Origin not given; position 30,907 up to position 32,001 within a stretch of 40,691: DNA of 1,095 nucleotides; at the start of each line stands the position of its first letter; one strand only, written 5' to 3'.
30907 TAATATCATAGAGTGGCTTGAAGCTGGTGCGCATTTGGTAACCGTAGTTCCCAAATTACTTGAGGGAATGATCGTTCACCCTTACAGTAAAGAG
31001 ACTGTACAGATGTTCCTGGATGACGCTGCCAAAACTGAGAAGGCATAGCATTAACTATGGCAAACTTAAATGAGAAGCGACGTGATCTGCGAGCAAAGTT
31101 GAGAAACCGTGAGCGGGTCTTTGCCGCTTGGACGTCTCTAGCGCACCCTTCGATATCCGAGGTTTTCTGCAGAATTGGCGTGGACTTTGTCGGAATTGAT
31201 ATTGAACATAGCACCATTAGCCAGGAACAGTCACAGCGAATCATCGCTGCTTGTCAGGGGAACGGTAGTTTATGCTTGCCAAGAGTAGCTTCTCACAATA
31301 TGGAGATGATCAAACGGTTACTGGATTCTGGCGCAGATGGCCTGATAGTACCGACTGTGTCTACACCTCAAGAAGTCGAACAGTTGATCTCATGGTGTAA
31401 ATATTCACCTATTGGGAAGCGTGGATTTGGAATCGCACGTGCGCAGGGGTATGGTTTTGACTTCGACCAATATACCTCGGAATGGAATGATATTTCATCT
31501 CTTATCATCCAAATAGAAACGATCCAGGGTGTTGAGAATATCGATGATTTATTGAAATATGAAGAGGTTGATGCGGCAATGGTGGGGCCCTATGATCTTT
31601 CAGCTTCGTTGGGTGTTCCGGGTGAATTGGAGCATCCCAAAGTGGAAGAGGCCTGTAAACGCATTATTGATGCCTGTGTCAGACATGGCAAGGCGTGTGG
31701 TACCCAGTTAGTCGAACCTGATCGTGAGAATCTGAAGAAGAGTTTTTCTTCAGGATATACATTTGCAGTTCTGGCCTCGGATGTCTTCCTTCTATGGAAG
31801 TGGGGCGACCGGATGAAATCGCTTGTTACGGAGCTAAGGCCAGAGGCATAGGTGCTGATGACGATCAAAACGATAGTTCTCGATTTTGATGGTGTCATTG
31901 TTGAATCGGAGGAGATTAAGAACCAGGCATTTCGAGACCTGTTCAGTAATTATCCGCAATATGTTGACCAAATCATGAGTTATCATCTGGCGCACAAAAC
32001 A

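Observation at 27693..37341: Eleven-gene sub-operon that looks like a PEP-independent, aldolase-based route to a second, heavily tailored CMP-activated sugar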

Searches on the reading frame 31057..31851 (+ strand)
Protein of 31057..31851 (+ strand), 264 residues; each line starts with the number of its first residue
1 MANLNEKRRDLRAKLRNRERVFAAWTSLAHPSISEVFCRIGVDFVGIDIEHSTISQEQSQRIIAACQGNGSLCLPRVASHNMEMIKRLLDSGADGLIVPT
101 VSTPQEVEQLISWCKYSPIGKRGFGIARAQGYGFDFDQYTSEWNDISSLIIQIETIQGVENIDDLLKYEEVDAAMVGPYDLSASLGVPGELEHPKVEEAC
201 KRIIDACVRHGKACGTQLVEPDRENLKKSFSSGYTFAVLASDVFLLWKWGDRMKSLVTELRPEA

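Call 4: search_protein_families(library=pfam, proteins=[window:31057-31851:+], max_evalue=0.001)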
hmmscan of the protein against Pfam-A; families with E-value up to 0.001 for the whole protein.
window:31057-31851:+ (264 aa): 2 families
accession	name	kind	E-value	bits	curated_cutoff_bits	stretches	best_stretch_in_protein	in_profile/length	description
PF03328.21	HpcH_HpaI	-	1.3e-29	103.6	25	1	24-246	4-218/221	HpcH/HpaI aldolase/citrate lyase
PF00224.27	PK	-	0.00016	21.3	30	1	148-221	219-286/328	Pyruvate kinase, barrel domain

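Call 5: search_protein_families(library=ncbifam, proteins=[window:31057-31851:+], max_evalue=0.001)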
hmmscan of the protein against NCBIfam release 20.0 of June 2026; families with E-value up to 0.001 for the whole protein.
window:31057-31851:+ (264 aa): 5 families
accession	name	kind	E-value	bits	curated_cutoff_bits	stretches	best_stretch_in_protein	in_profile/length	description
TIGR02311.1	HpaI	equivalog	7.2e-40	137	368.8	1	11-249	3-240/249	4-hydroxy-2-oxoheptanedioate aldolase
TIGR03239.1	GarL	equivalog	9.3e-40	136.7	406.75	1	11-246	3-236/249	2-dehydro-3-deoxyglucarate aldolase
NF007849.0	PRK10558.1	equivalog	2.4e-39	135.3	393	1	10-245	9-242/256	2-dehydro-3-deoxyglucarate aldolase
NF007521.0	PRK10128.1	equivalog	1.8e-33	116.2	441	1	11-246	9-243/267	2-keto-3-deoxy-L-rhamnonate aldolase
TIGR00323.1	eIF-6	equivalog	0.00033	20.1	137.75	0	27-91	106-170/215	translation initiation factor IF-6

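Call 10: find_related_loci(query=window:31057-31851:+, collection=genome_contigs, flank=10000)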
Query window:31057-31851:+ (264 aa) in genome_contigs; peptide patterns used: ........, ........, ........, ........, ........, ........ (x = any residue, [..] = any of these).
76 stretches matched a pattern; 14 encode a relative of the query (tblastn E <= 1e-3); 14 distinct loci.
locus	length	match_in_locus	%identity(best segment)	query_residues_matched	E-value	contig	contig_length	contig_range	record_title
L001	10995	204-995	86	1-264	2e-162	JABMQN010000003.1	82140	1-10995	MAG: Chloroflexota bacterium isolate bin.164 k141_126816, whole genome shotgun sequence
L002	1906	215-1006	84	1-264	1e-174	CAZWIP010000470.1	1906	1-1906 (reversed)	MAG TPA_asm: uncultured Dehalococcoidia bacterium isolate SRP077602_co2_112 genome assembly, contig: NODE_98237_length_1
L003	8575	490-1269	71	1-260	3e-138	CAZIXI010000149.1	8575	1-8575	MAG TPA_asm: uncultured bacterium isolate SRP077602_co2_311 genome assembly, contig: NODE_12338_length_8575_cov_3.902465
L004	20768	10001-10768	70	6-261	3e-131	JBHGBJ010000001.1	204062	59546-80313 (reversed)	MAG: Thermodesulfobacteriota bacterium isolate SBS.BIN.12 SBSBIN12_contig_1, whole genome shotgun sequence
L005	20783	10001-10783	67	1-261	1e-129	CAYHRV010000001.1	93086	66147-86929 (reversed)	MAG TPA_asm: uncultured Elusimicrobia bacterium isolate ERP119705_co15_213 genome assembly, contig: NODE_115_length_9308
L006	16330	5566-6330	67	4-258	7e-126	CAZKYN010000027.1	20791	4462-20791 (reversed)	MAG TPA_asm: uncultured Syntrophaceae bacterium isolate binchicken_co20_89 genome assembly, contig: NODE_5067_length_207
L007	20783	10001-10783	66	1-261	8e-124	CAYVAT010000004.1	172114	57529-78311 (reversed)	MAG TPA_asm: uncultured Eubacteriales bacterium isolate binchicken_co178_256 genome assembly, contig: NODE_156_length_17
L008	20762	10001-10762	67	1-254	6e-122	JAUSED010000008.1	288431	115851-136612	MAG: Candidatus Omnitrophota bacterium isolate E14_maxbin.165 E14_k141_598377, whole genome shotgun sequence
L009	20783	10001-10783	65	1-261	2e-120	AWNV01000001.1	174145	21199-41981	Candidatus Aminicenans sakinawicola JGI OTU-1 OP8COM1_contig_0_0.1, whole genome shotgun sequence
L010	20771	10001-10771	63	1-257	2e-120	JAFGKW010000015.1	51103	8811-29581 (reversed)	MAG: Methanomicrobiaceae archaeon isolate Zod_Metabat.358 k87_1129714, whole genome shotgun sequence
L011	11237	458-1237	61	1-260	6e-118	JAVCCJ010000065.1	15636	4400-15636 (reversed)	MAG: Candidatus Zapsychrus exili isolate MAG_3300035698_1555 Ga0374944_168693, whole genome shotgun sequence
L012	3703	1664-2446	62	1-261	6e-120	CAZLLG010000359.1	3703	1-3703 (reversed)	MAG TPA_asm: uncultured Eubacteriales bacterium isolate SRP167671_co1_161 genome assembly, contig: NODE_29424_length_370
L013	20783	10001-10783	64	1-261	2e-120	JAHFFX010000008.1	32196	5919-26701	MAG: Candidatus Omnitrophota bacterium isolate nzgw301 NODE_991_length_32197_cov_2.998940, whole genome shotgun sequence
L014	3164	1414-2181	60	6-261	4e-107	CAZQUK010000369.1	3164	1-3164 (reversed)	MAG TPA_asm: uncultured Oligoflexia bacterium isolate SRP062349_co3_121 genome assembly, contig: NODE_19854_length_3164_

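Call 14: search_solved_structures(query=window:31057-31851:+, max_evalue=0.00001, show_alignments=2)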
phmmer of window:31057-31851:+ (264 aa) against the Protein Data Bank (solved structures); distinct sequences matched with E-value up to 0.00001: 21.
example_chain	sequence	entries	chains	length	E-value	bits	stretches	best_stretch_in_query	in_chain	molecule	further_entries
1dxe_A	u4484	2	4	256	2.2e-32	115.6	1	12-244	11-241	2-DEHYDRO-3-DEOXY-GALACTARATE ALDOLASE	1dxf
2vws_A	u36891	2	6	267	3.9e-31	111.5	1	12-245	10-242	YFAU, 2-KETO-3-DEOXY SUGAR ALDOLASE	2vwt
3qz6_A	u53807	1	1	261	1.8e-30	109.4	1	13-216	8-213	HpcH/HpaI aldolase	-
7et8_A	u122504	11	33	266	5.6e-28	101.2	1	13-256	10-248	4-hydroxy-2-oxoheptanedioate aldolase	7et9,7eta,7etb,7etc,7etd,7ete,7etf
7v8t_A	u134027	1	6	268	3e-27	98.8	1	12-247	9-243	2,4-dihydroxyhept-2-ene-1,7-dioic acid aldolase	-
4mf4_A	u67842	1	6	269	4.8e-27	98.1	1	9-246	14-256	HpcH/HpaI aldolase/citrate lyase family protein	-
4b5s_A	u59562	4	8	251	2.3e-25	92.6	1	12-249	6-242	4-HYDROXY-2-OXO-HEPTANE-1,7-DIOATE ALDOLASE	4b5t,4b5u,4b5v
2v5j_A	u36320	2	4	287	2.7e-25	92.4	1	12-250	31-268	2,4-DIHYDROXYHEPT-2-ENE-1,7-DIOIC ACID ALDOLASE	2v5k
4tv5_A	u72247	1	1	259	5.2e-25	91.5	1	10-239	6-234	2-dehydro-3-deoxyglucarate aldolase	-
4b5w_A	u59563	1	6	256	6e-25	91.2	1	12-249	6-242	4-HYDROXY-2-OXO-HEPTANE-1,7-DIOATE ALDOLASE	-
4tv6_A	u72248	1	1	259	1.3e-24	90.1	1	10-239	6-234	2-dehydro-3-deoxyglucarate aldolase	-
4b5x_A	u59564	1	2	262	3e-24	88.9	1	12-250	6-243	4-HYDROXY-2-OXO-HEPTANE-1,7-DIOATE ALDOLASE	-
7o5w_AAA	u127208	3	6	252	9.2e-21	77.5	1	21-245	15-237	HpcH/HpaI aldolase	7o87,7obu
8adq_A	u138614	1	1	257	1e-20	77.4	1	21-244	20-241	HpcH/HpaI aldolase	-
7o5i_A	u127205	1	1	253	1e-20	77.4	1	21-244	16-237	HpcH/HpaI aldolase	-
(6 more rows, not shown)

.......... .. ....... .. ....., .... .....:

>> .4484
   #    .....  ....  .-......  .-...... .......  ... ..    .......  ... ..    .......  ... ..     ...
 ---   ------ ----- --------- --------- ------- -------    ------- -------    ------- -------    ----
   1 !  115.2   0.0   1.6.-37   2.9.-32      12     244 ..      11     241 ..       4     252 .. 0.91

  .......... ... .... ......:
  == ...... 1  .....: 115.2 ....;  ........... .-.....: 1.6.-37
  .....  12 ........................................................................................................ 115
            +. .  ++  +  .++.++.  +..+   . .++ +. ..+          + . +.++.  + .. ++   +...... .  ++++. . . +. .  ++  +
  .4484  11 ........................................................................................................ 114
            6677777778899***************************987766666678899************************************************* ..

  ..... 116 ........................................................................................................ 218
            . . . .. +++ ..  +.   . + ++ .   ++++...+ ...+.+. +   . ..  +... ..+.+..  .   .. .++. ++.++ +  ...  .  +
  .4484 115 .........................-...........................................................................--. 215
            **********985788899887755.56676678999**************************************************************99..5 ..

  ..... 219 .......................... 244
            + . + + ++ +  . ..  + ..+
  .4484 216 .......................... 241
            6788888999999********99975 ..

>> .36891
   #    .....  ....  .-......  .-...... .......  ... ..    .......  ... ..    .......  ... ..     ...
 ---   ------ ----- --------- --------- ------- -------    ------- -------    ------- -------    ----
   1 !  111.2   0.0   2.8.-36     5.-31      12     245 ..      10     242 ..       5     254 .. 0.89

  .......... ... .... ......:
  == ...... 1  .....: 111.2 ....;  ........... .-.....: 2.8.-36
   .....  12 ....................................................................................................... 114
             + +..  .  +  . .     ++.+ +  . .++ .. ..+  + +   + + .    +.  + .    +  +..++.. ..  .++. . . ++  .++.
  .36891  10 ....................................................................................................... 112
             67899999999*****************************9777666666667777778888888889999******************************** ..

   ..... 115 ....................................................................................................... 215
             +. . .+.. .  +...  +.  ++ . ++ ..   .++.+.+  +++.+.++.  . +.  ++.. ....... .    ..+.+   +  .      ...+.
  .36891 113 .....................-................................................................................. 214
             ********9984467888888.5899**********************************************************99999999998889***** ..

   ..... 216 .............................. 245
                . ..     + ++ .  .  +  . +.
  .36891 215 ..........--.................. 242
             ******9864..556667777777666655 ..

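Call 18: search_protein_families(library=pfam, proteins=[L004:14746-15720:+, L001:4979-5920:+, L004:2801-4621:+, L004:4727-6583:+, L004:17443-18645:+, L004:18683-19825:+, L004:1756-2646:+, L004:1002-1724:+, L001:7553-8737:-, L001:8740-10938:-], max_evalue=0.001)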
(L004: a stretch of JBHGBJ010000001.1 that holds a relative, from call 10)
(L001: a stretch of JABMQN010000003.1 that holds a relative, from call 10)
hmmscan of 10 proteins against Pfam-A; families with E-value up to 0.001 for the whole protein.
L004:14746-15720:+ (324 aa): 3 families
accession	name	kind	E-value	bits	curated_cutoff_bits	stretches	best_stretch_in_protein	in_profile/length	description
PF13489.12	Methyltransf_23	-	4.3e-13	49.8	27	1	100-245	15-161/164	Methyltransferase domain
PF08242.18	Methyltransf_12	-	2.7e-06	28.5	30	1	112-203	1-94/98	Methyltransferase domain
PF13847.12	Methyltransf_31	-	7e-05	23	27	1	110-213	6-113/145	Methyltransferase domain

L001:4979-5920:+ (313 aa): 4 families
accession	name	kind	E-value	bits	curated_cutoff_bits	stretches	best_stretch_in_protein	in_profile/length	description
PF13489.12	Methyltransf_23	-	9.2e-17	61.7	27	1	96-245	17-164/164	Methyltransferase domain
PF08242.18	Methyltransf_12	-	8.3e-07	30.1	30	1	108-198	1-93/98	Methyltransferase domain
PF08241.18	Methyltransf_11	-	4.6e-05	24.4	21.2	1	108-198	1-88/95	Methyltransferase domain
PF13847.12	Methyltransf_31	-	0.00013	22.1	27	1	102-215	2-119/145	Methyltransferase domain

L004:2801-4621:+ (606 aa): 5 families
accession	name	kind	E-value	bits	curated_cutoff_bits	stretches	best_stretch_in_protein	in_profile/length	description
PF00005.33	ABC_tran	-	4.4e-32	112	25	1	380-528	2-137/137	ABC transporter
PF00664.28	ABC_membrane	-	4.3e-14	53.3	28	1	59-285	15-242/274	ABC transporter transmembrane region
PF02463.25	SMC_N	-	7.1e-08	32.6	40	1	499-570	136-211/220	RecF/RecN/SMC N terminal domain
PF13401.12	AAA_22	-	0.00031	21.5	27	0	389-537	5-104/130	AAA domain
PF09818.15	ABC_ATPase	-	0.00083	18.9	23.2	0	479-563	138-220/283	P-loop domain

L004:4727-6583:+ (618 aa): 0 families

L004:17443-18645:+ (400 aa): 5 families
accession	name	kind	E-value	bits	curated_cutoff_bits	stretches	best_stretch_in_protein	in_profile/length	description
PF13692.12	Glyco_trans_1_4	-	7.5e-32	111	27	1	212-347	3-137/142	Glycosyl transferases group 1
PF00534.26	Glycos_transf_1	-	1.5e-31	109.7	26.4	1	211-349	16-155/172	Glycosyl transferases group 1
PF13439.12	Glyco_transf_4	-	2.6e-17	63.8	28.5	1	62-194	37-169/170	Glycosyltransferase Family 4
PF13579.12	Glyco_trans_4_4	-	1.7e-13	51.7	29.7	1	35-189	19-157/158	Glycosyl transferase 4-like domain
PF20706.3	GT4-conflict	-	3.1e-06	26.9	26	1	155-325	141-320/385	Family 4 Glycosyltransferase in conflict systems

L004:18683-19825:+ (380 aa): 5 families
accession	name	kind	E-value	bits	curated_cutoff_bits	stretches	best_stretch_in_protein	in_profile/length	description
PF00534.26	Glycos_transf_1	-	1.3e-19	70.8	26.4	1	188-348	13-171/172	Glycosyl transferases group 1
PF13692.12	Glyco_trans_1_4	-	3e-19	70.1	27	1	190-334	1-141/142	Glycosyl transferases group 1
PF13524.12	Glyco_trans_1_2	-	9.1e-14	52.1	25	1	220-365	14-144/144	Glycosyl transferase-like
PF13439.12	Glyco_transf_4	-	9e-10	39.3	28.5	1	26-162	12-149/170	Glycosyltransferase Family 4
PF13579.12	Glyco_trans_4_4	-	3.8e-08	34.3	29.7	1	26-158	11-139/158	Glycosyl transferase 4-like domain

L004:1756-2646:+ (296 aa): 8 families
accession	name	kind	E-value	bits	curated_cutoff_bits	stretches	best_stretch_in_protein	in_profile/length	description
PF08241.18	Methyltransf_11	-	4.2e-23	82.3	21.2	1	70-164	1-94/95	Methyltransferase domain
PF13649.12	Methyltransf_25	-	4.9e-21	75.7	27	1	69-161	1-97/97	Methyltransferase domain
PF13489.12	Methyltransf_23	-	4e-17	62.9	27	1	55-184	12-134/164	Methyltransferase domain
PF13847.12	Methyltransf_31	-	3e-16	59.8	27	1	64-165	2-109/145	Methyltransferase domain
PF08242.18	Methyltransf_12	-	2e-14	54.5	30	1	70-163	1-98/98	Methyltransferase domain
PF01209.24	Ubie_methyltran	-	2.3e-10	40.7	20.1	1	65-188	47-176/233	ubiE/COQ5 methyltransferase family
PF02353.26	CMAS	-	1e-06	28.7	27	1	22-185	22-185/273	Mycolic acid cyclopropane synthetase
PF05175.20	MTS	-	7.3e-06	26.2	23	1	58-163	26-136/170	Methyltransferase small domain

L004:1002-1724:+ (240 aa): 1 family
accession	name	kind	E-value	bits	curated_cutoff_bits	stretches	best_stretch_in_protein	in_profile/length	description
PF02348.25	CTP_transf_3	-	2.7e-24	86.6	22.6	1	9-154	2-141/217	Cytidylyltransferase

L001:7553-8737:- (394 aa): 6 families
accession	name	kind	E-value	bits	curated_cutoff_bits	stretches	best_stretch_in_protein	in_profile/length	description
PF00534.26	Glycos_transf_1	-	2.3e-37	128.6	26.4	1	199-370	3-172/172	Glycosyl transferases group 1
PF13692.12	Glyco_trans_1_4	-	7.4e-36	124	27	1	212-355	2-141/142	Glycosyl transferases group 1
PF13439.12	Glyco_transf_4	-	1.3e-12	48.5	28.5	1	22-190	1-170/170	Glycosyltransferase Family 4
PF13524.12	Glyco_trans_1_2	-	3.7e-12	46.8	25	1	239-375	11-133/144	Glycosyl transferase-like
PF13579.12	Glyco_trans_4_4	-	8.1e-08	33.2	29.7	1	23-138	1-105/158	Glycosyl transferase 4-like domain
PF20706.3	GT4-conflict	-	7.4e-07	28.9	26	1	215-369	201-370/385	Family 4 Glycosyltransferase in conflict systems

L001:8740-10938:- (732 aa): 7 families
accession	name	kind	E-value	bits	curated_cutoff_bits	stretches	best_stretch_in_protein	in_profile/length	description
PF01408.29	GFO_IDH_MocA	-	1.5e-22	80.9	24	1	399-518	2-120/120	Oxidoreductase family, NAD-binding Rossmann fold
PF00107.32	ADH_zinc_N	-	1e-16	61.5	31.8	1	182-282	2-102/129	Zinc-binding dehydrogenase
PF22725.1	GFO_IDH_MocA_C3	-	2.1e-11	44.3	27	1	536-639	13-118/124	GFO/IDH/MocA C-terminal domain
PF08240.17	ADH_N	-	3.6e-06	27.6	23.5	1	92-143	35-104/104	Alcohol dehydrogenase GroES-like domain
PF02894.22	GFO_IDH_MocA_C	-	8.5e-06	26.2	22.9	1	531-694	2-194/218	Oxidoreductase family, C-terminal alpha/beta domain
PF13602.12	ADH_zinc_N_2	-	1.1e-05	26.9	27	1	213-356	1-123/134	Zinc-binding dehydrogenase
PF03447.22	NAD_binding_3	-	0.00066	20.8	24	0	419-512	15-111/116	Homoserine dehydrogenase, NAD binding domain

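Call 21: find_related_loci(query=A1, collection=genome_contigs, flank=10000)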
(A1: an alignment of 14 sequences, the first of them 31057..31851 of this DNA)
Query A1 (264 aa) in genome_contigs; peptide patterns used: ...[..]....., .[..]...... (x = any residue, [..] = any of these).
188 stretches matched a pattern; 131 encode a relative of the query (tblastn E <= 1e-3); the best 80 are kept; 80 distinct loci.
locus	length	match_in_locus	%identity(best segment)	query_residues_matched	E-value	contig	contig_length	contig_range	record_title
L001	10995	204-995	86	1-264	1e-161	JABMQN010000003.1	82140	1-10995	MAG: Chloroflexota bacterium isolate bin.164 k141_126816, whole genome shotgun sequence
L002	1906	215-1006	84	1-264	8e-174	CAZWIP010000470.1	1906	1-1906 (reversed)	MAG TPA_asm: uncultured Dehalococcoidia bacterium isolate SRP077602_co2_112 genome assembly, contig: NODE_98237_length_1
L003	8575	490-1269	71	1-260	2e-137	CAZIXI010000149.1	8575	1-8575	MAG TPA_asm: uncultured bacterium isolate SRP077602_co2_311 genome assembly, contig: NODE_12338_length_8575_cov_3.902465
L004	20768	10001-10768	70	6-261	2e-130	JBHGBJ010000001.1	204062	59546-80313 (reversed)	MAG: Thermodesulfobacteriota bacterium isolate SBS.BIN.12 SBSBIN12_contig_1, whole genome shotgun sequence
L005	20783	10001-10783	67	1-261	7e-129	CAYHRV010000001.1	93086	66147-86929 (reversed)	MAG TPA_asm: uncultured Elusimicrobia bacterium isolate ERP119705_co15_213 genome assembly, contig: NODE_115_length_9308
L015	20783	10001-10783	66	1-261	1e-126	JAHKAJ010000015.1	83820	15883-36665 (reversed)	MAG: Candidatus Omnitrophota bacterium isolate Undefined_mixed_planktonic.mb.33 Undefined_mixed_pl.mb.33_k141_503622, wh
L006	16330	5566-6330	67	4-258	5e-125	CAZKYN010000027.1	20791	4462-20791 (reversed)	MAG TPA_asm: uncultured Syntrophaceae bacterium isolate binchicken_co20_89 genome assembly, contig: NODE_5067_length_207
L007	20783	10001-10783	66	1-261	5e-123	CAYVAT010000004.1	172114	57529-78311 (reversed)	MAG TPA_asm: uncultured Eubacteriales bacterium isolate binchicken_co178_256 genome assembly, contig: NODE_156_length_17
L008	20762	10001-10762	67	1-254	4e-121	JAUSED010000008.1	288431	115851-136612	MAG: Candidatus Omnitrophota bacterium isolate E14_maxbin.165 E14_k141_598377, whole genome shotgun sequence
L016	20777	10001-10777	64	1-259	2e-120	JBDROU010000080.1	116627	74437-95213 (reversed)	MAG: bacterium isolate MEGAHIT-group-1.972 k141_6892574, whole genome shotgun sequence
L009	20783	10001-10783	65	1-261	1e-119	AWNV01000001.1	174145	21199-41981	Candidatus Aminicenans sakinawicola JGI OTU-1 OP8COM1_contig_0_0.1, whole genome shotgun sequence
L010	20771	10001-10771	63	1-257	1e-119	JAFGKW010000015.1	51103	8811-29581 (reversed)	MAG: Methanomicrobiaceae archaeon isolate Zod_Metabat.358 k87_1129714, whole genome shotgun sequence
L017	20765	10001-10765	64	7-261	7e-118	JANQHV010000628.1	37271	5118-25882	MAG: SAR324 cluster bacterium isolate PL24a_bin.25 k99_550669, whole genome shotgun sequence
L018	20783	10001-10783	63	1-261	1e-117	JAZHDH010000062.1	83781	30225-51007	MAG: Pseudodesulfovibrio sp. isolate Bin21Zod NODE_17_length_83827_cov_270.564317, whole genome shotgun sequence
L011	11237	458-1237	61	1-260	4e-117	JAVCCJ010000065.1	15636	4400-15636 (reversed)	MAG: Candidatus Zapsychrus exili isolate MAG_3300035698_1555 Ga0374944_168693, whole genome shotgun sequence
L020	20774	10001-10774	62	4-261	7e-116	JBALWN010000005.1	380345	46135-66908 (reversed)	MAG: Halopseudomonas aestusnigri isolate 7NakV-02 NODE_5_length_380345_cov_33.021677, whole genome shotgun sequence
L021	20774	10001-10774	62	4-261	1e-115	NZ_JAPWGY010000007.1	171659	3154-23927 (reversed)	Kiloniella laminariae strain G21630-S1 NODE_7_length_171659_cov_76.691, whole genome shotgun sequence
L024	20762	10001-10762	60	8-261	4e-113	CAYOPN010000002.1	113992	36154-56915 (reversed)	MAG TPA_asm: uncultured Elusimicrobia bacterium isolate SRP150892_co2_475 genome assembly, contig: NODE_143_length_11399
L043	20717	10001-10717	42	9-246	8e-59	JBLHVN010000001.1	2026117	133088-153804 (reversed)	MAG: Sulfitobacter sp. isolate 3300046534_95 Ga0491194_0000001, whole genome shotgun sequence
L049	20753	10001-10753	35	1-246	3e-52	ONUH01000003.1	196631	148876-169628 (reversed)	uncultured Selenomonadales bacterium isolate RUG643 genome assembly, contig: scaffold_11, whole genome shotgun sequence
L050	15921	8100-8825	36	7-248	1e-52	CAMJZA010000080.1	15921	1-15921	MAG: uncultured Treponema sp. isolate SRR12081299_bin.21_metaWRAP_v1.3_MAG genome assembly, contig: ERZ12289776.4823, wh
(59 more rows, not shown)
